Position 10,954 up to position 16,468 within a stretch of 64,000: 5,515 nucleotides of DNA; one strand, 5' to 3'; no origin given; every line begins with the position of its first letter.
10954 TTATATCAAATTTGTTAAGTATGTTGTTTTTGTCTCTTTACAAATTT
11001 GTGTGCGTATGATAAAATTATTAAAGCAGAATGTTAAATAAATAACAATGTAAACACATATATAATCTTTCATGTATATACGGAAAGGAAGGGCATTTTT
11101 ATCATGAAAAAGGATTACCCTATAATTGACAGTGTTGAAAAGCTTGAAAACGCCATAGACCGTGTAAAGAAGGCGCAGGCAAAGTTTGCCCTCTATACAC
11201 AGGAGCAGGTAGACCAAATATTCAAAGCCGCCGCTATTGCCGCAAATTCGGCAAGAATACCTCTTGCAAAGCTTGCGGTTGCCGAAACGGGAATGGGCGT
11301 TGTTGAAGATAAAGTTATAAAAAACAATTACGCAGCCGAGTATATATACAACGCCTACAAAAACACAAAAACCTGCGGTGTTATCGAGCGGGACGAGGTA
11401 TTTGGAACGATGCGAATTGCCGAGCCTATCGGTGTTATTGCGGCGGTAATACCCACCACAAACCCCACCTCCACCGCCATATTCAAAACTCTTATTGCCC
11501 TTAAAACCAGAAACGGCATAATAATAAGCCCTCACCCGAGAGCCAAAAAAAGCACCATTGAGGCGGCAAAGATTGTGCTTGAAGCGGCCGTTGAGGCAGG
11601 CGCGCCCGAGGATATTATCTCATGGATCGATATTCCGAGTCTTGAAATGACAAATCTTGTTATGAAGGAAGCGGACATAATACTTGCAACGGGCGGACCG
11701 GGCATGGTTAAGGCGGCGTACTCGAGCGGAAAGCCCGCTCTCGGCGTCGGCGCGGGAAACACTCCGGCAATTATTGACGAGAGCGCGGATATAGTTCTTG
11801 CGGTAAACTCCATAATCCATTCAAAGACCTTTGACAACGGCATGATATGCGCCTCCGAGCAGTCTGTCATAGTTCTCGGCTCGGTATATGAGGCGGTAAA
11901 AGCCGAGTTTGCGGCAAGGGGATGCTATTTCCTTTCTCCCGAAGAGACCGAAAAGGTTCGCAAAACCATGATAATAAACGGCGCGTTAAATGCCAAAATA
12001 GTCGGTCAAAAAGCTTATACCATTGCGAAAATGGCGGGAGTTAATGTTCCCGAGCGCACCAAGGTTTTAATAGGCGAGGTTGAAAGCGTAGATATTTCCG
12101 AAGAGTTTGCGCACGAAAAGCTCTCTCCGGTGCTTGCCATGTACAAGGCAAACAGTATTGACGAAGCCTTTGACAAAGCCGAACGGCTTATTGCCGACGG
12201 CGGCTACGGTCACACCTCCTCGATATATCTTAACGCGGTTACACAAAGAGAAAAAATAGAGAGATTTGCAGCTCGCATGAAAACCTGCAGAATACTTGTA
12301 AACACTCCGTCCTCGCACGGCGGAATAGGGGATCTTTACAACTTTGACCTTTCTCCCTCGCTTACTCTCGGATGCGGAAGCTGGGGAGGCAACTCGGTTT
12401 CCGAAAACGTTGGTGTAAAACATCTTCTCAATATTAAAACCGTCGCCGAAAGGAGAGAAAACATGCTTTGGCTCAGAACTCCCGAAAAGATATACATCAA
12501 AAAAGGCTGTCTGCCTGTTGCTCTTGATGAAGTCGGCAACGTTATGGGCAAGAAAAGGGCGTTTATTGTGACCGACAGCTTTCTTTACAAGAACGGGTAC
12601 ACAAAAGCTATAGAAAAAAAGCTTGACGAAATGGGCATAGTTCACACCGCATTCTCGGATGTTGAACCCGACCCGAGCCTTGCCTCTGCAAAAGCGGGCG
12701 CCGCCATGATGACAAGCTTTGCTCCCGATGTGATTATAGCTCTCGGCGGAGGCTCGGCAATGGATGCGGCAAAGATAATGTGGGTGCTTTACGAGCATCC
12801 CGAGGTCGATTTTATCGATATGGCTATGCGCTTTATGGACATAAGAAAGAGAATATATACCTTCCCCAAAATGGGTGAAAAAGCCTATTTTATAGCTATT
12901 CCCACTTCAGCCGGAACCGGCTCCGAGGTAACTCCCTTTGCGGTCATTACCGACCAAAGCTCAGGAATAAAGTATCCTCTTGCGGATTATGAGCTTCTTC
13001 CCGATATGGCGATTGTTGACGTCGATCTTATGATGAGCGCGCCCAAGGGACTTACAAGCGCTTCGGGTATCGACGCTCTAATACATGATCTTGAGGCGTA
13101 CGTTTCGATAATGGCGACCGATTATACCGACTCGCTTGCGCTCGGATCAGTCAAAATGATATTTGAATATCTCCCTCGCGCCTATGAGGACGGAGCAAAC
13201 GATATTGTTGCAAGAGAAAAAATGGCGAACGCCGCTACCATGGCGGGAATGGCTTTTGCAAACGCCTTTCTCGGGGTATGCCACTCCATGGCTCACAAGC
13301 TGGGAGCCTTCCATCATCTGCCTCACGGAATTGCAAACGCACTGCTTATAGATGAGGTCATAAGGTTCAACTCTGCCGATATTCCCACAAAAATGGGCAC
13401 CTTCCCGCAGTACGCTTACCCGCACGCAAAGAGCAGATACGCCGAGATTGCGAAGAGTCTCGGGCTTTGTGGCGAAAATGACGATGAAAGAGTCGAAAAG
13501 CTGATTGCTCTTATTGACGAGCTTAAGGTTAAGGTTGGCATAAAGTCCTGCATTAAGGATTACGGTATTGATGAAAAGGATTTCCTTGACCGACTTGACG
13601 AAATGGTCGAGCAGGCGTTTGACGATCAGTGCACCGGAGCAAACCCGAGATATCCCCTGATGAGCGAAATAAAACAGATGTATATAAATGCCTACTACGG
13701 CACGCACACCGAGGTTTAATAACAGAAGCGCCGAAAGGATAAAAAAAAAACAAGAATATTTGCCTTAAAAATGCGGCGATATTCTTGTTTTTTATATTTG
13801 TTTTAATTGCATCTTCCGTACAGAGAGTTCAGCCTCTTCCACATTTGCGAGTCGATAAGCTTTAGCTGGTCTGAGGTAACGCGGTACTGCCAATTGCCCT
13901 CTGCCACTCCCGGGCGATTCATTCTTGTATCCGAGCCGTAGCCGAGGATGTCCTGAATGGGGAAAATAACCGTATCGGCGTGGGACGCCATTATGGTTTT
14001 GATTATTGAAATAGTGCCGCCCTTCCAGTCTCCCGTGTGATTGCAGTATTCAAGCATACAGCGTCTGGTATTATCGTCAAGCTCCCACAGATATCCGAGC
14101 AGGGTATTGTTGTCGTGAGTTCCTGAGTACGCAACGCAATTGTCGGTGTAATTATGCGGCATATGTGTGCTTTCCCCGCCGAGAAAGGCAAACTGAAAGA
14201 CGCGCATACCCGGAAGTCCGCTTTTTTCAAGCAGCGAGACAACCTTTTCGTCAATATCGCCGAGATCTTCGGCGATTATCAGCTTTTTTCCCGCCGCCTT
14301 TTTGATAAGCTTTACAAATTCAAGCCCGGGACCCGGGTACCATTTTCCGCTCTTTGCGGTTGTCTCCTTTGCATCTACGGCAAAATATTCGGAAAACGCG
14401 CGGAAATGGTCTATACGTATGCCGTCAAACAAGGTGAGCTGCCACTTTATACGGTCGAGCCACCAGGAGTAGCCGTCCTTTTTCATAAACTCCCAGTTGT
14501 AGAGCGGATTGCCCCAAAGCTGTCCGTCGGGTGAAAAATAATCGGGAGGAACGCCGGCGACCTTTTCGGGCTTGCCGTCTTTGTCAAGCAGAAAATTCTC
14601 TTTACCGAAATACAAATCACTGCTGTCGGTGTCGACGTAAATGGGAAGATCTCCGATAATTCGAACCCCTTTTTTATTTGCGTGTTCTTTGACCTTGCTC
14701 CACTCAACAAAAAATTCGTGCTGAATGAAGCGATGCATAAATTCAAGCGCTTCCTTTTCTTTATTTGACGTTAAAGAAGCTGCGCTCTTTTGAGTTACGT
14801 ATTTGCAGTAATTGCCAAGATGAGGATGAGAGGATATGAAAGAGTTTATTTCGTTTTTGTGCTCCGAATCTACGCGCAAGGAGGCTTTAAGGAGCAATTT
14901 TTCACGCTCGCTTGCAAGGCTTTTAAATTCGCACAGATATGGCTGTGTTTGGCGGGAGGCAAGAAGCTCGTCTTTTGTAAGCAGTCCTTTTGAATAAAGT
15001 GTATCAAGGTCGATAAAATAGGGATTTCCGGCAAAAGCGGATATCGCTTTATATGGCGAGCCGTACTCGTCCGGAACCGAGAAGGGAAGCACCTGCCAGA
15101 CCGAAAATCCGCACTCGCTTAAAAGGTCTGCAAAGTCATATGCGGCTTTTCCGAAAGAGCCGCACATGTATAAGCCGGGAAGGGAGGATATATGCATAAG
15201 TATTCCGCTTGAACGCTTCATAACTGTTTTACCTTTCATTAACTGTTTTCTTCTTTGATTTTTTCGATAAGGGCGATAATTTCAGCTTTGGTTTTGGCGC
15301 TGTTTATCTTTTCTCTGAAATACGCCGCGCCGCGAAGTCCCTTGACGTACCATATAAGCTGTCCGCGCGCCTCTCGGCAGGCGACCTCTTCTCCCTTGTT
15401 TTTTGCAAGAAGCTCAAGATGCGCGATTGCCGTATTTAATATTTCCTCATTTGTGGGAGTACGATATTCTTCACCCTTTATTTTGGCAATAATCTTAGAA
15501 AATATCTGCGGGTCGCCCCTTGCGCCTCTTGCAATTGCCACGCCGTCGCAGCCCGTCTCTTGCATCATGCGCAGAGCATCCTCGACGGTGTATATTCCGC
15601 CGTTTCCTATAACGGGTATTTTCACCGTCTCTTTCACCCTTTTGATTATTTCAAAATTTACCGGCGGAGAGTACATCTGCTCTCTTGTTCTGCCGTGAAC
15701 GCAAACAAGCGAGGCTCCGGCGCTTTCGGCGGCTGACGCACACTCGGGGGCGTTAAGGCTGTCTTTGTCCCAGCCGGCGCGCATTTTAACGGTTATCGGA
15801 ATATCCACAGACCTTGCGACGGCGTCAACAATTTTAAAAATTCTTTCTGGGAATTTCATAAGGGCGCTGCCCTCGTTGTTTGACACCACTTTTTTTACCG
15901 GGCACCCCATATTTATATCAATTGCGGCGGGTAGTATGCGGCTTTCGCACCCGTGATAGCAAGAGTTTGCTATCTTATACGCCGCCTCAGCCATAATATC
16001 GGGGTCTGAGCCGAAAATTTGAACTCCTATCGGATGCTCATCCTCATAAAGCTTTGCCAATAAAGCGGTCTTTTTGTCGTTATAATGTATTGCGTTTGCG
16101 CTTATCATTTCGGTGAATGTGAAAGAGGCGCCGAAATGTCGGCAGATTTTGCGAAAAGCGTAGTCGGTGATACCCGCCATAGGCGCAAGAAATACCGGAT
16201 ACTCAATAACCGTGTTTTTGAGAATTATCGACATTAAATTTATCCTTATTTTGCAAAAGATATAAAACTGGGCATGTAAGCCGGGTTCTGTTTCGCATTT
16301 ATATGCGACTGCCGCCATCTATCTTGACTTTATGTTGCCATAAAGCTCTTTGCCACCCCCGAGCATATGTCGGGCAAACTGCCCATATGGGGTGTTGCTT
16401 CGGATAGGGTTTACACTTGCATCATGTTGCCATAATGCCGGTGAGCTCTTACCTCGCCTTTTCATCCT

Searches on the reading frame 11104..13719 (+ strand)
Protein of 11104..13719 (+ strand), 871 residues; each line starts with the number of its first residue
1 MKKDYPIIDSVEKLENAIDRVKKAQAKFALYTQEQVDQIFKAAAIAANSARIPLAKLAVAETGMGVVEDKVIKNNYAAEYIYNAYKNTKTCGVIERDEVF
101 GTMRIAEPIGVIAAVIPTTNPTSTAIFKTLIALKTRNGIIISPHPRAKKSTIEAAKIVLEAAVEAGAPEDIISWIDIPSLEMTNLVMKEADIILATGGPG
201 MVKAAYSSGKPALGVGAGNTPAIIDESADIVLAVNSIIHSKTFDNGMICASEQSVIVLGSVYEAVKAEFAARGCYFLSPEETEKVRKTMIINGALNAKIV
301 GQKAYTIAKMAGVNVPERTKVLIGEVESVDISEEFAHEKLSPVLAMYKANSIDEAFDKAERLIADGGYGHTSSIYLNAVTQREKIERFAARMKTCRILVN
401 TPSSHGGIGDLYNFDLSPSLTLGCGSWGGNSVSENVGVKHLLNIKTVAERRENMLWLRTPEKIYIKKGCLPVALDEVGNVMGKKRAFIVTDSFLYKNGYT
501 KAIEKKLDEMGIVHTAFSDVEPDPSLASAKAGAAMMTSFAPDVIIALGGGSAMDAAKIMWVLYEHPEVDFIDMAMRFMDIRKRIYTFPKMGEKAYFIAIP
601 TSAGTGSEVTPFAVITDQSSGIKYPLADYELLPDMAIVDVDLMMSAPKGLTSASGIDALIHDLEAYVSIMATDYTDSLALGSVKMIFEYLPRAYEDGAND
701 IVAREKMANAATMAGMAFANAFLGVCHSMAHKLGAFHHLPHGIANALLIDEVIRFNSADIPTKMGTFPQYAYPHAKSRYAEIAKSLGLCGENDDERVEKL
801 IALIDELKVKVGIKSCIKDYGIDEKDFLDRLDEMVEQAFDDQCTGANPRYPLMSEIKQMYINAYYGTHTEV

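Call 86: search_protein_families(library=pfam, proteins=[window:11104-13719:+], max_evalue=0.00001)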
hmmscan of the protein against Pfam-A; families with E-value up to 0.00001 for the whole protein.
window:11104-13719:+ (871 aa): 4 families
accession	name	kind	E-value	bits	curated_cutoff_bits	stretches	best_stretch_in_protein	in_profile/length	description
PF25137.1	ADH_Fe_C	-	1.3e-55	188.5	27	1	652-864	2-194/194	Fe-containing alcohol dehydrogenase family, C-terminal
PF00465.25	Fe-ADH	-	4e-46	157.1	31.3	1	460-639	1-167/168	Iron-containing alcohol dehydrogenase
PF00171.27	Aldedh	-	8.8e-24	84.3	23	1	11-403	28-426/461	Aldehyde dehydrogenase family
PF13685.12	Fe-ADH_2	-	1.2e-08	35.6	28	1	478-559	14-93/149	Iron-containing alcohol dehydrogenase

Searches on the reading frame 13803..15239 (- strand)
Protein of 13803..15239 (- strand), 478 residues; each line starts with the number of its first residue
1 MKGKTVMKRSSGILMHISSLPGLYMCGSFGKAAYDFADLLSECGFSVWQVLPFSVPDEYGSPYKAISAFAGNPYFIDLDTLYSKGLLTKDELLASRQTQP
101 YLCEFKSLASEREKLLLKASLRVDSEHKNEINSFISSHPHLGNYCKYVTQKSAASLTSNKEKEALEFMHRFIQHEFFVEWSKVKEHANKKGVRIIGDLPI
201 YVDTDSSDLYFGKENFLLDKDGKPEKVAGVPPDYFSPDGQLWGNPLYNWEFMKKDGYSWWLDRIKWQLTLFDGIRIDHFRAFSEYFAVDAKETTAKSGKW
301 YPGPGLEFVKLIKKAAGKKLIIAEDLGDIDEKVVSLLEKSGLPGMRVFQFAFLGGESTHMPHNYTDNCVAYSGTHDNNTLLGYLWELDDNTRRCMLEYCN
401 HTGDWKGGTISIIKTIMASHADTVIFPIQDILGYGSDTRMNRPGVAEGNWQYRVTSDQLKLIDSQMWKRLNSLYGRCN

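Call 86: search_protein_families(library=pfam, proteins=[window:13803-15239:-], max_evalue=0.00001)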
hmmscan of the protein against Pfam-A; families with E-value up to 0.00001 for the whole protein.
window:13803-15239:- (478 aa): 1 family
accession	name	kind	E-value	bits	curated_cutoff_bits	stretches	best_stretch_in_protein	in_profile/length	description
PF02446.23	Glyco_hydro_77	-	1.6e-133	446.5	25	1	15-459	1-464/465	4-alpha-glucanotransferase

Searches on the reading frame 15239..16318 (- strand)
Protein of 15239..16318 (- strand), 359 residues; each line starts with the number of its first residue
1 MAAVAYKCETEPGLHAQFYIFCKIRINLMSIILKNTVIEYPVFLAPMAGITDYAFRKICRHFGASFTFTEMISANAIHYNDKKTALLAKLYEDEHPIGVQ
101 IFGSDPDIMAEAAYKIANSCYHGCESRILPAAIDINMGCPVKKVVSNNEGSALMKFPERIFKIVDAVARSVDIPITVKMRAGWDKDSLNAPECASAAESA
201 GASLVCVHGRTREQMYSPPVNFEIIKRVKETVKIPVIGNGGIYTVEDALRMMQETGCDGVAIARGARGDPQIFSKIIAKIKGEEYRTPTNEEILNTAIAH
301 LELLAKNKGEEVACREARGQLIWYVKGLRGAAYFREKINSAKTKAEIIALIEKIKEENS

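Call 86: search_protein_families(library=pfam, proteins=[window:15239-16318:-], max_evalue=0.00001)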
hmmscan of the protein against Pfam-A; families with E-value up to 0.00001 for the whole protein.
window:15239-16318:- (359 aa): 3 families
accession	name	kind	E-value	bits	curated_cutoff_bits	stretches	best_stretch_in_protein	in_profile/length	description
PF01207.24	Dus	-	5.1e-86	289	20.4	1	44-355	2-307/311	Dihydrouridine synthase (Dus)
PF01180.27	DHO_dh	-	4.6e-07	29.8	27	1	220-281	225-288/291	Dihydroorotate dehydrogenase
PF00977.27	His_biosynth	-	2.1e-06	27.8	23.6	1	155-264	118-220/228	Histidine biosynthesis protein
